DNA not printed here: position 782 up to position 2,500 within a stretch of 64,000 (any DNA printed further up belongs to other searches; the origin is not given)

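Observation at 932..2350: Transcription-factor HTH fused to a truncated, apparently catalytically dead PolC polymerase core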

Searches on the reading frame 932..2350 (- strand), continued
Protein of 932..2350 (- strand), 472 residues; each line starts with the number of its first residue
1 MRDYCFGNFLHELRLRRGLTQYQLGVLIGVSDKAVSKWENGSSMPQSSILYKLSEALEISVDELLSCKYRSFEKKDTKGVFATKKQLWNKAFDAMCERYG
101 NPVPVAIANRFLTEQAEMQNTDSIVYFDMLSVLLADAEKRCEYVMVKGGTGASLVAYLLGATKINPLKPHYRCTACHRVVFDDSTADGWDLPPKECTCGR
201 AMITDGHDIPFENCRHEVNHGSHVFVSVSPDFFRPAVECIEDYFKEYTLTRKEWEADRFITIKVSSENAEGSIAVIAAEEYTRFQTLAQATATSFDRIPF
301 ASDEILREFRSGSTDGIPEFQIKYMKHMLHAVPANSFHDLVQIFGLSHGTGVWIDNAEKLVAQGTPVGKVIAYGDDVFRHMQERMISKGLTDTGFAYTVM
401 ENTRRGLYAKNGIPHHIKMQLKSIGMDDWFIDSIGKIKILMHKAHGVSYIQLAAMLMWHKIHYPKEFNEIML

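Call 40: search_protein_families(library=pfam, proteins=[P0216, P0177, P0209, P0227, P0136, P0178, P0176, P0233, P0243, P0183], max_evalue=0.001)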
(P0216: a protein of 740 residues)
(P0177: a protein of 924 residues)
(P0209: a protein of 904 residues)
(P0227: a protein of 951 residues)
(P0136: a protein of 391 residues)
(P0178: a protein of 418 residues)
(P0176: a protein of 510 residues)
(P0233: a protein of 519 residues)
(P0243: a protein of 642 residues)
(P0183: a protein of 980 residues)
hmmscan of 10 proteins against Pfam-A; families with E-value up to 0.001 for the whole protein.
P0216 (740 aa): 3 families
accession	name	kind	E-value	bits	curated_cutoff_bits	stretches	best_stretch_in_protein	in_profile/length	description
PF07733.18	DNA_pol3_alpha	-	7.1e-34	118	23.9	2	274-457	3-148/260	Bacterial DNA polymerase III alpha NTPase domain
PF17657.6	DNA_pol3_finger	-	5.2e-21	75.1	22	1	547-681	15-163/166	Bacterial DNA polymerase III alpha subunit finger domain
PF02811.25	PHP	-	2e-20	74.2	26.4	1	12-163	2-154/164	PHP domain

P0177 (924 aa): 7 families
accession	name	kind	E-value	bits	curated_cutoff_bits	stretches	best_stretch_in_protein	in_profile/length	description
PF07733.18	DNA_pol3_alpha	-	4.4e-32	112.1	23.9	1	394-568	6-139/260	Bacterial DNA polymerase III alpha NTPase domain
PF02811.25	PHP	-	3.4e-28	99.5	26.4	1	105-274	1-163/164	PHP domain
PF17657.6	DNA_pol3_finger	-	4.3e-16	59.1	22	1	666-795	7-145/166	Bacterial DNA polymerase III alpha subunit finger domain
PF01381.28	HTH_3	-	1.3e-14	54.4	23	1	12-64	3-55/55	Helix-turn-helix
PF13560.12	HTH_31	-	1.9e-10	41.3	27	1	6-63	2-60/64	Helix-turn-helix domain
PF12844.13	HTH_19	-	1.1e-05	25.6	30.2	1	7-66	1-60/64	Helix-turn-helix domain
PF13443.12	HTH_26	-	0.00041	21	22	0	10-62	2-55/63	Cro/C1-type HTH DNA-binding domain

P0209 (904 aa): 6 families
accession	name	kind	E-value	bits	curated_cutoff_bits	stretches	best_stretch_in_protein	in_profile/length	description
PF02811.25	PHP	-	3.2e-19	70.3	26.4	1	101-245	1-148/164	PHP domain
PF07733.18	DNA_pol3_alpha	-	1e-17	65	23.9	1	379-548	4-133/260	Bacterial DNA polymerase III alpha NTPase domain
PF01381.28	HTH_3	-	1.4e-12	47.9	23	1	12-64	3-55/55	Helix-turn-helix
PF13560.12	HTH_31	-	1.1e-08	35.7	27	1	5-62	1-59/64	Helix-turn-helix domain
PF17657.6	DNA_pol3_finger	-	1.4e-07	31.5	22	1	662-746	19-89/166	Bacterial DNA polymerase III alpha subunit finger domain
PF12844.13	HTH_19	-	0.00044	20.6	30.2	0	7-66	1-60/64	Helix-turn-helix domain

P0227 (951 aa): 7 families
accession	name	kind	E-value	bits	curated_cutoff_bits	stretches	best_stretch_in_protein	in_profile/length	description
PF07733.18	DNA_pol3_alpha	-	1.2e-33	117.3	23.9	2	401-589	2-150/260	Bacterial DNA polymerase III alpha NTPase domain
PF02811.25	PHP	-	2.7e-20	73.8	26.4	1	108-260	1-152/164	PHP domain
PF01381.28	HTH_3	-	1.3e-13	51.2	23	1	12-64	3-55/55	Helix-turn-helix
PF13560.12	HTH_31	-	5.2e-11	43.1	27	1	5-64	1-61/64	Helix-turn-helix domain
PF17657.6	DNA_pol3_finger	-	6.1e-09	35.9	22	1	681-764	15-84/166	Bacterial DNA polymerase III alpha subunit finger domain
PF13443.12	HTH_26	-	2.2e-05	25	22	1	15-67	7-60/63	Cro/C1-type HTH DNA-binding domain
PF12844.13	HTH_19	-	9.9e-05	22.6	30.2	1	7-66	1-60/64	Helix-turn-helix domain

P0136 (391 aa): 2 families
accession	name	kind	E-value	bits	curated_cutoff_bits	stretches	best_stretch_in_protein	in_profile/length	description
PF07733.18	DNA_pol3_alpha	-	3e-07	30.7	23.9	1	5-99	3-90/260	Bacterial DNA polymerase III alpha NTPase domain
PF17657.6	DNA_pol3_finger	-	0.00067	19.5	22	0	210-280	20-90/166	Bacterial DNA polymerase III alpha subunit finger domain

P0178 (418 aa): 2 families
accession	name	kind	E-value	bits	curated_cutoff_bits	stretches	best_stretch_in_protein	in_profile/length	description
PF07733.18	DNA_pol3_alpha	-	2.4e-07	31.1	23.9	1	10-264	7-109/260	Bacterial DNA polymerase III alpha NTPase domain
PF17657.6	DNA_pol3_finger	-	4.1e-06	26.7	22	1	226-322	15-109/166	Bacterial DNA polymerase III alpha subunit finger domain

P0176 (510 aa): 2 families
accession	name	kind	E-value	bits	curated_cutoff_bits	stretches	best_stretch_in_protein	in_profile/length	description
PF09397.16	FtsK_gamma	-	4.1e-06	26.9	30.6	1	13-55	6-48/63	Ftsk gamma domain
PF17657.6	DNA_pol3_finger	-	5.9e-05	22.9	22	1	311-394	13-91/166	Bacterial DNA polymerase III alpha subunit finger domain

P0233 (519 aa): 2 families
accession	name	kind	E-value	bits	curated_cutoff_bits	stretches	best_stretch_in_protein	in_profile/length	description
PF07733.18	DNA_pol3_alpha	-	2.9e-38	132.4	23.9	2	66-251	2-150/260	Bacterial DNA polymerase III alpha NTPase domain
PF17657.6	DNA_pol3_finger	-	2.2e-20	73.1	22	1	340-468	15-160/166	Bacterial DNA polymerase III alpha subunit finger domain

P0243 (642 aa): 2 families
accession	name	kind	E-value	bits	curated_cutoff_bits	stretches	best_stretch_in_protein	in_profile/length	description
PF07733.18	DNA_pol3_alpha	-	4e-35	122.1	23.9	2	108-297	2-153/260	Bacterial DNA polymerase III alpha NTPase domain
PF17657.6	DNA_pol3_finger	-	1e-19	70.9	22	1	380-506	4-154/166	Bacterial DNA polymerase III alpha subunit finger domain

P0183 (980 aa): 4 families
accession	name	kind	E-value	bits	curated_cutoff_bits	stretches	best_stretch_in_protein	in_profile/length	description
PF07733.18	DNA_pol3_alpha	-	4.3e-40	138.4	23.9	2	520-697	3-143/260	Bacterial DNA polymerase III alpha NTPase domain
PF02811.25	PHP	-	9.5e-23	81.8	26.4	1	254-412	2-161/164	PHP domain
PF03796.21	DnaB_C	-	3.3e-22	79.5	27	2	20-71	16-67/255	DnaB-like helicase C terminal domain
PF17657.6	DNA_pol3_finger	-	7.1e-22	77.9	22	1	790-927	13-164/166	Bacterial DNA polymerase III alpha subunit finger domain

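Call 47: search_protein_families(library=phrogs, proteins=[window:932-2350:-, P0177, P0216, P0183, P0178], max_evalue=0.001)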
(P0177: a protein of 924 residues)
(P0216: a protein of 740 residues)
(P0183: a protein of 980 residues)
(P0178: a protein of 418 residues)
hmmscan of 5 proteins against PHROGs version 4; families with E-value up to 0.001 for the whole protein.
window:932-2350:- (472 aa): 15 families
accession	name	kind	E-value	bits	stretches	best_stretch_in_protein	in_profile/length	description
phrog_8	-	transcription regulation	1.4e-13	52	1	5-65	76-136/346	transcriptional regulator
phrog_3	-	transcription regulation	7e-13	50.1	1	4-117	87-205/430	transcriptional repressor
phrog_11165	-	DNA, RNA and nucleotide metabolism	5.3e-11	42.2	1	442-467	477-502/782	DNA polymerase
phrog_4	-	transcription regulation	2e-10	41.2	1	6-74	137-201/400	transcriptional repressor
phrog_405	-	DNA, RNA and nucleotide metabolism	3.8e-10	39.3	0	108-168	365-426/1190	DNA polymerase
phrog_2439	-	transcription regulation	1.3e-08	35.1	1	7-68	9-70/367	transcriptional regulator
phrog_7241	-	transcription regulation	3.8e-08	34.4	1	13-65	69-121/122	transcriptional regulator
phrog_5823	-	transcription regulation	2e-07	31.5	1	7-73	8-75/404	transcriptional regulator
phrog_1373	-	transcription regulation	1.3e-06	29.5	1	4-65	62-123/166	transcriptional regulator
phrog_2967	-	transcription regulation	2e-06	28.5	1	9-65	14-70/225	transcriptional regulator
phrog_4836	-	transcription regulation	3.6e-06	27.7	1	6-76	76-146/194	CII-like regulator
phrog_38027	-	transcription regulation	1.9e-05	25.7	1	10-64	73-127/143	transcriptional repressor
phrog_2104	-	unknown function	4.2e-05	24.7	1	11-54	45-88/103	-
phrog_2328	-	transcription regulation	7.5e-05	23.5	1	10-66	20-76/128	transcriptional repressor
phrog_4441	-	DNA, RNA and nucleotide metabolism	0.0003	22.1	1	21-82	21-83/98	HTH DNA binding protein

P0177 (924 aa): 18 families
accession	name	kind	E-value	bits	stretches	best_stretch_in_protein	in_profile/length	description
phrog_405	-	DNA, RNA and nucleotide metabolism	2e-64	219.1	2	89-471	29-425/1190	DNA polymerase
phrog_7513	-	unknown function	3.2e-24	86.6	1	101-366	9-302/461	-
phrog_8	-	transcription regulation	1e-15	59.1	1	2-112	73-182/346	transcriptional regulator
phrog_11165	-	DNA, RNA and nucleotide metabolism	5.3e-12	45.6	1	412-751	41-371/782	DNA polymerase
phrog_4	-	transcription regulation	8.9e-12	45.7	1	6-112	137-224/400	transcriptional repressor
phrog_3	-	transcription regulation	9.5e-12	46.4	1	5-77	88-159/430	transcriptional repressor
phrog_2439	-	transcription regulation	3.3e-10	40.4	1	7-71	9-73/367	transcriptional regulator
phrog_1373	-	transcription regulation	1.2e-09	39.4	1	8-69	66-127/166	transcriptional regulator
phrog_5823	-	transcription regulation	3.5e-09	37.3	1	7-76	8-78/404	transcriptional regulator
phrog_2967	-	transcription regulation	9.2e-08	32.9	1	7-65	12-70/225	transcriptional regulator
phrog_2328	-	transcription regulation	1.6e-07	32.2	1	10-69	20-79/128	transcriptional repressor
phrog_4836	-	transcription regulation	8e-07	29.8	1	7-70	77-140/194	CII-like regulator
phrog_13169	-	DNA, RNA and nucleotide metabolism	8.2e-07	29.2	0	109-206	9-117/463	DNA polymerase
phrog_7241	-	transcription regulation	3.6e-06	28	1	9-65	65-121/122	transcriptional regulator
phrog_4441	-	DNA, RNA and nucleotide metabolism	1.2e-05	26.5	1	9-65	8-65/98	HTH DNA binding protein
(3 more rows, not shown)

P0216 (740 aa): 5 families
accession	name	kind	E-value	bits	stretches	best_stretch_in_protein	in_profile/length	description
phrog_405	-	DNA, RNA and nucleotide metabolism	7.3e-61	207.2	3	11-355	46-426/1190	DNA polymerase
phrog_11165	-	DNA, RNA and nucleotide metabolism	3e-17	62.9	2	697-730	473-506/782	DNA polymerase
phrog_7513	-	unknown function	1.2e-16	61.6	1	7-134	9-145/461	-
phrog_12219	-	DNA, RNA and nucleotide metabolism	7.9e-07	28.7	1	476-605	107-253/823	DNA polymerase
phrog_13169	-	DNA, RNA and nucleotide metabolism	0.0004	20.4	0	295-354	339-399/463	DNA polymerase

P0183 (980 aa): 7 families
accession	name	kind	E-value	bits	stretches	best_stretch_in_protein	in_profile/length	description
phrog_405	-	DNA, RNA and nucleotide metabolism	6.8e-71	240.5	3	249-601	42-426/1190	DNA polymerase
phrog_19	-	DNA, RNA and nucleotide metabolism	6.4e-22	79.1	1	21-243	351-585/621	DnaB-like replicative helicase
phrog_7513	-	unknown function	1.2e-20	74.8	1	249-372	9-140/461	-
phrog_11165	-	DNA, RNA and nucleotide metabolism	8.9e-17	61.4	2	540-601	40-102/782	DNA polymerase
phrog_239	-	DNA, RNA and nucleotide metabolism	5e-09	36.6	1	23-175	358-537/801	DNA primase/helicase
phrog_243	-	DNA, RNA and nucleotide metabolism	4.4e-08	33.4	1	22-71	34-79/273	DnaB-like replicative helicase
phrog_13169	-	DNA, RNA and nucleotide metabolism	2.1e-07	31.2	0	538-600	336-399/463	DNA polymerase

P0178 (418 aa): 0 families

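Call 48: search_protein_families(library=padloc, proteins=[window:932-2350:-, P0177, P0216, P0183, P0178], max_evalue=0.001)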
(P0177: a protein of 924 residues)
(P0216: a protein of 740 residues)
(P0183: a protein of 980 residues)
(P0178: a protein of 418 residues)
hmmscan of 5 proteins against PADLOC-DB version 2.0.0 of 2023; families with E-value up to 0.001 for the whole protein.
window:932-2350:- (472 aa): 15 families
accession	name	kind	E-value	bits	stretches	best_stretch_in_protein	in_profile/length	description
PDLC03951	RmrA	-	6.4e-12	43.1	1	9-81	12-81/400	-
PDLC02926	HTH_VI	-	3.2e-10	38.1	1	6-78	2-74/92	-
PDLC03947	RmrA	-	2e-08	31.5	1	8-65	14-71/383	-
PDLC03954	RmrA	-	1.1e-07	29.1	1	8-97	13-100/380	-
PDLC03952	RmrA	-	1.2e-07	29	1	10-78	27-95/395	-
PDLC03949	RmrA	-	9.4e-07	26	1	14-63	11-60/363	-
PDLC03948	RmrA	-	1.5e-06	25.3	1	10-62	13-65/397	-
PDLC03945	RmrA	-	8e-06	23.2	1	6-62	3-59/394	-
PDLC03956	RmrA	-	1.3e-05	22.4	1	12-71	15-75/399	-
PDLC04142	capH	-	1.4e-05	24.1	1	9-65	10-66/103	capH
PDLC03944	RmrA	-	2.9e-05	21.3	1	7-59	8-60/384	-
PDLC03667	Control_protein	-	3e-05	22.3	1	10-62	6-62/101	control protein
PDLC04775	PDC-M69A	-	5.2e-05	21.7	1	10-74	12-76/113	-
PDLC03955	RmrA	-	0.00011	19.6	1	14-61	29-76/371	-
PDLC03946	RmrA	-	0.00058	16.7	1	12-63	9-60/357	-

P0177 (924 aa): 14 families
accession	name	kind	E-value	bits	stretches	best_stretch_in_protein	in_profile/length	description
PDLC03951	RmrA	-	1.6e-09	35.3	1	8-69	11-70/400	-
PDLC02926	HTH_VI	-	2.8e-08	31.9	1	6-66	2-62/92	-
PDLC03945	RmrA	-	2.7e-07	28.1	1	6-66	3-63/394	-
PDLC03954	RmrA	-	4.7e-07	27.1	1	7-75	12-78/380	-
PDLC04142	capH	-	8.3e-07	28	1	6-69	7-70/103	capH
PDLC03947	RmrA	-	2.8e-06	24.4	1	8-68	14-74/383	-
PDLC03948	RmrA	-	1.5e-05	22.1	1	9-93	12-93/397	-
PDLC03949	RmrA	-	1.6e-05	21.9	1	12-66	9-63/363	-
PDLC03952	RmrA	-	1.8e-05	21.7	1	13-59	30-76/395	-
PDLC04775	PDC-M69A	-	6e-05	21.5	1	7-71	9-73/113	-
PDLC03955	RmrA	-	9.9e-05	19.7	1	10-63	25-78/371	-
PDLC03956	RmrA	-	0.00013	19.1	1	11-67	14-71/399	-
PDLC03944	RmrA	-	0.00031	17.9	1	11-65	12-66/384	-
PDLC04760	PDC-M64C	-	0.00036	18.8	0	15-61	36-82/93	-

P0216 (740 aa): 0 families

P0183 (980 aa): 0 families

P0178 (418 aa): 0 families

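Call 55: search_protein_families(library=pfam, proteins=[L037:3422-5188:+, L049:7986-8744:+, L001:9544-10680:+, L009:3870-4955:+, L003:8001-8600:+, L088:5667-5990:+, L086:7463-7867:+, L084:7362-7844:-], max_evalue=0.01)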
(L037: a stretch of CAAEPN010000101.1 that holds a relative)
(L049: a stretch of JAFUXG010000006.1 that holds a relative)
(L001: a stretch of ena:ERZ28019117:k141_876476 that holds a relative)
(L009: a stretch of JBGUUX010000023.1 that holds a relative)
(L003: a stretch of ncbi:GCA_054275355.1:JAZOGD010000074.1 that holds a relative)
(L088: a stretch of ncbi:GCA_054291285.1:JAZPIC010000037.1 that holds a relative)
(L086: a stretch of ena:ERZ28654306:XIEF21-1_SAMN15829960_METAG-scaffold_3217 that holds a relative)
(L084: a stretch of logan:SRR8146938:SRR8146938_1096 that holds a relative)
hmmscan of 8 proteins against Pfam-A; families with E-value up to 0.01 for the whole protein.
L037:3422-5188:+ (589 aa): 8 families
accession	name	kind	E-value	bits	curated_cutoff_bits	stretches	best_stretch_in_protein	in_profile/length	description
PF01381.28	HTH_3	-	1.1e-17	64.2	23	1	15-65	5-55/55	Helix-turn-helix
PF13560.12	HTH_31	-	1.5e-11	44.9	27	1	7-65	2-61/64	Helix-turn-helix domain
PF12844.13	HTH_19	-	2.6e-11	43.7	30.2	1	14-68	7-61/64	Helix-turn-helix domain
PF13443.12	HTH_26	-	8.4e-07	29.6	22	1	19-66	10-58/63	Cro/C1-type HTH DNA-binding domain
PF07022.19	Phage_CI_repr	-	2.9e-05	24.8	22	1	21-70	14-62/65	Bacteriophage CI repressor helix-turn-helix domain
PF15943.11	YdaS_toxin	-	0.0017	18.6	30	1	21-45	10-34/65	Bacterial toxin YdaS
PF13384.12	HTH_23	-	0.0071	16.6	24.6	0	19-39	17-37/50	Homeodomain-like domain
PF14549.12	P22_Cro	-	0.0071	16.5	30.2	0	22-40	12-30/60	DNA-binding transcriptional regulator Cro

L049:7986-8744:+ (253 aa): 18 families
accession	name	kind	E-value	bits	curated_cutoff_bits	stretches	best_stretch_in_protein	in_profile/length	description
PF12844.13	HTH_19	-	8.8e-15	54.8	30.2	1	7-69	1-63/64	Helix-turn-helix domain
PF01381.28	HTH_3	-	1.7e-14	54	23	1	10-64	1-55/55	Helix-turn-helix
PF13560.12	HTH_31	-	2.4e-10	41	27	1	6-60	2-57/64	Helix-turn-helix domain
PF15731.11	MqsA_antitoxin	-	3.8e-05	24.2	30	1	7-57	71-120/131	Antitoxin component of bacterial toxin-antitoxin system, MqsA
PF13443.12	HTH_26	-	4.5e-05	24.1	22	1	11-66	3-59/63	Cro/C1-type HTH DNA-binding domain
PF04545.22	Sigma70_r4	-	7.1e-05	22.7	24.1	1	12-37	14-39/50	Sigma-70, region 4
PF08281.18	Sigma70_r4_2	-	0.00012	22.1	25.7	1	13-37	21-45/54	Sigma-70, region 4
PF13384.12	HTH_23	-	0.00016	21.8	24.6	1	14-38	14-37/50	Homeodomain-like domain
PF13744.12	HTH_37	-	0.0003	21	27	1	5-41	18-54/80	Helix-turn-helix domain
PF13518.12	HTH_28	-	0.00031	21.2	25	1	14-38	8-32/52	Helix-turn-helix domain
PF07332.16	Phage_holin_3_6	-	0.00032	21.1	28.4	1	175-251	23-98/116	Putative Actinobacterial Holin-X, holin superfamily III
PF06056.18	Terminase_5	-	0.0013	19.1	20.3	1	17-39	12-34/58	Putative ATPase subunit of terminase (gpP-like)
PF13412.12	HTH_24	-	0.0016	18.4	21.9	1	11-36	10-35/48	Winged helix-turn-helix DNA-binding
PF00196.25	GerE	-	0.0049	16.9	23.5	0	17-36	16-35/57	Bacterial regulatory proteins, luxR family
PF07022.19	Phage_CI_repr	-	0.0061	17.3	22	0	20-68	14-61/65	Bacteriophage CI repressor helix-turn-helix domain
PF14549.12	P22_Cro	-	0.0069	16.6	30.2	0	21-45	12-34/60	DNA-binding transcriptional regulator Cro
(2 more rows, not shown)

L001:9544-10680:+ (379 aa): 11 families
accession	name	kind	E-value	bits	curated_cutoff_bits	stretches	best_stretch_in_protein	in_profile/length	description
PF01381.28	HTH_3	-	1.4e-13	51.1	23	1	9-64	1-54/55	Helix-turn-helix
PF13560.12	HTH_31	-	9e-10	39.2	27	1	5-63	2-59/64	Helix-turn-helix domain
PF12844.13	HTH_19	-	2e-07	31.3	30.2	1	6-68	1-61/64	Helix-turn-helix domain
PF13384.12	HTH_23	-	9.4e-05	22.5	24.6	1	14-38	14-38/50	Homeodomain-like domain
PF13613.12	HTH_Tnp_4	-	0.00023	21.2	27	1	14-37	16-39/53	Helix-turn-helix of DDE superfamily endonuclease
PF13443.12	HTH_26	-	0.00026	21.6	22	1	8-66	1-58/63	Cro/C1-type HTH DNA-binding domain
PF13518.12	HTH_28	-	0.00091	19.7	25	0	16-39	11-34/52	Helix-turn-helix domain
PF07022.19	Phage_CI_repr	-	0.002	18.9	22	1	20-71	15-63/65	Bacteriophage CI repressor helix-turn-helix domain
PF04545.22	Sigma70_r4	-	0.003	17.5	24.1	0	13-38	16-41/50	Sigma-70, region 4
PF13545.12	HTH_Crp_2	-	0.0035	17.7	27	0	13-36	18-41/70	Crp-like helix-turn-helix domain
PF15731.11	MqsA_antitoxin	-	0.0041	17.7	30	1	7-57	72-123/131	Antitoxin component of bacterial toxin-antitoxin system, MqsA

L009:3870-4955:+ (362 aa): 6 families
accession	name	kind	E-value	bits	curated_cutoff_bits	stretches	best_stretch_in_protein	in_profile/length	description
PF01381.28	HTH_3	-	1.4e-17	63.9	23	1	9-63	1-55/55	Helix-turn-helix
PF12844.13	HTH_19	-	1.2e-11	44.8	30.2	1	7-64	2-59/64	Helix-turn-helix domain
PF13560.12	HTH_31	-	7e-09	36.3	27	1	8-62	5-60/64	Helix-turn-helix domain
PF13443.12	HTH_26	-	1.5e-08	35.1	22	1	8-59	1-53/63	Cro/C1-type HTH DNA-binding domain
PF15731.11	MqsA_antitoxin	-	0.0013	19.3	30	1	6-53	71-117/131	Antitoxin component of bacterial toxin-antitoxin system, MqsA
PF13518.12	HTH_28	-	0.0057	17.1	25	0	16-39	12-34/52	Helix-turn-helix domain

L003:8001-8600:+ (200 aa): 3 families
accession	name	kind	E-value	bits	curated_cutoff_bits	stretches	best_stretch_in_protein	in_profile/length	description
PF04542.20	Sigma70_r2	-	2.5e-10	40.4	24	1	24-86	4-69/71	Sigma-70 region 2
PF07638.17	Sigma70_ECF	-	0.00015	22.1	21.1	1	65-144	74-148/185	ECF sigma factor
PF08281.18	Sigma70_r4_2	-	0.0062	16.6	25.7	0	124-148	3-27/54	Sigma-70, region 4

L088:5667-5990:+ (108 aa): 1 family
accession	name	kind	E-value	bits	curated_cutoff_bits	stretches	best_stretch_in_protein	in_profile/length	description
PF00719.24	Pyrophosphatase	-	1.7e-07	31.6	23.5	1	21-78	29-88/153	Inorganic pyrophosphatase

L086:7463-7867:+ (135 aa): 1 family
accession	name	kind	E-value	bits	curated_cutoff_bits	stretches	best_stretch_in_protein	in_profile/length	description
PF00293.34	NUDIX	-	7.2e-12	45.9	21.1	1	15-115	14-119/134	NUDIX domain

L084:7362-7844:- (161 aa): 1 family
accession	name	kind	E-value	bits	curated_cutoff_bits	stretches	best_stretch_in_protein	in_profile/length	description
PF00293.34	NUDIX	-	6.7e-15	55.7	21.1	1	16-137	4-123/134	NUDIX domain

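Call 57: search_dna_similar(query=window:932-2119:-, collection=phages, mode=protein, max_rows=15)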
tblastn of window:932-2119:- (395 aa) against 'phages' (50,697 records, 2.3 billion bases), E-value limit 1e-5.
Records with a match: 23; places in all: 23; records where one place covers at least 80% of the query: 7.
Best place of each record, by identity: <60% 23.
By first word of the organism name: Bacteriophage 15; Listeria 6; Enterococcus 1; Staphylococcus 1.
By host as written in the record: - 15; Listeria monocytogenes 6; Enterococcus faecalis 1; Staphylococcus aureus 1.
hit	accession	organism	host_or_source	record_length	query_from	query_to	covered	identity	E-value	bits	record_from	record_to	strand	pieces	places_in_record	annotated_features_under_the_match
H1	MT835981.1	Bacteriophage sp.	human fecal samples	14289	6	390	77%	34.5%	2e-16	168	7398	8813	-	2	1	record has no annotation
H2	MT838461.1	Bacteriophage sp.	human fecal samples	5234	5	390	72%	36.6%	1e-22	191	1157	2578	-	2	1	record has no annotation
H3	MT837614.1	Bacteriophage sp.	human fecal samples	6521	22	390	68%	38.0%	1e-21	187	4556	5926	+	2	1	record has no annotation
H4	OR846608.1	Enterococcus phage Efs 1-1-1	Enterococcus faecalis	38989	5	387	82%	31.3%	6e-23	192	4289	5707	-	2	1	record has no annotation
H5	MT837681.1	Bacteriophage sp.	human fecal samples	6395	1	390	73%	34.8%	2e-18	183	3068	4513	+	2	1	record has no annotation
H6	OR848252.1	Listeria phage LM 4-14-1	Listeria monocytogenes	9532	5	387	75%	33.7%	3e-23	189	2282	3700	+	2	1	record has no annotation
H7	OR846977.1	Listeria phage LM 4-11-1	Listeria monocytogenes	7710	5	387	75%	33.7%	4e-23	189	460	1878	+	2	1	record has no annotation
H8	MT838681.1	Bacteriophage sp.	human fecal samples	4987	20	387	93%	26.9%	7e-32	133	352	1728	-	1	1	record has no annotation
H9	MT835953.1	Bacteriophage sp.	human fecal samples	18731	8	390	97%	25.8%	1e-31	132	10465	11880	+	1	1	record has no annotation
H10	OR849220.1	Listeria phage LM 4-14-1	Listeria monocytogenes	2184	5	390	98%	25.6%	1e-33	138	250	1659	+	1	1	record has no annotation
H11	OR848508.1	Listeria phage LM 4-14-1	Listeria monocytogenes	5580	9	390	97%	25.6%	4e-33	137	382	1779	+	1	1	record has no annotation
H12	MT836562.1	Bacteriophage sp.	human fecal samples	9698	26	390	67%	36.8%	3e-17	173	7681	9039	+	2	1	record has no annotation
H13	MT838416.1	Bacteriophage sp.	human fecal samples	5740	6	387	97%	25.3%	1e-31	132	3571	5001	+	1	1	record has no annotation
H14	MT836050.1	Bacteriophage sp.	human fecal samples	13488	5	390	72%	33.8%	1e-21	177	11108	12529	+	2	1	record has no annotation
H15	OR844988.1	Staphylococcus phage SA 1306 Kay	Staphylococcus aureus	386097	22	387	93%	25.9%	3e-33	137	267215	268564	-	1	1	record has no annotation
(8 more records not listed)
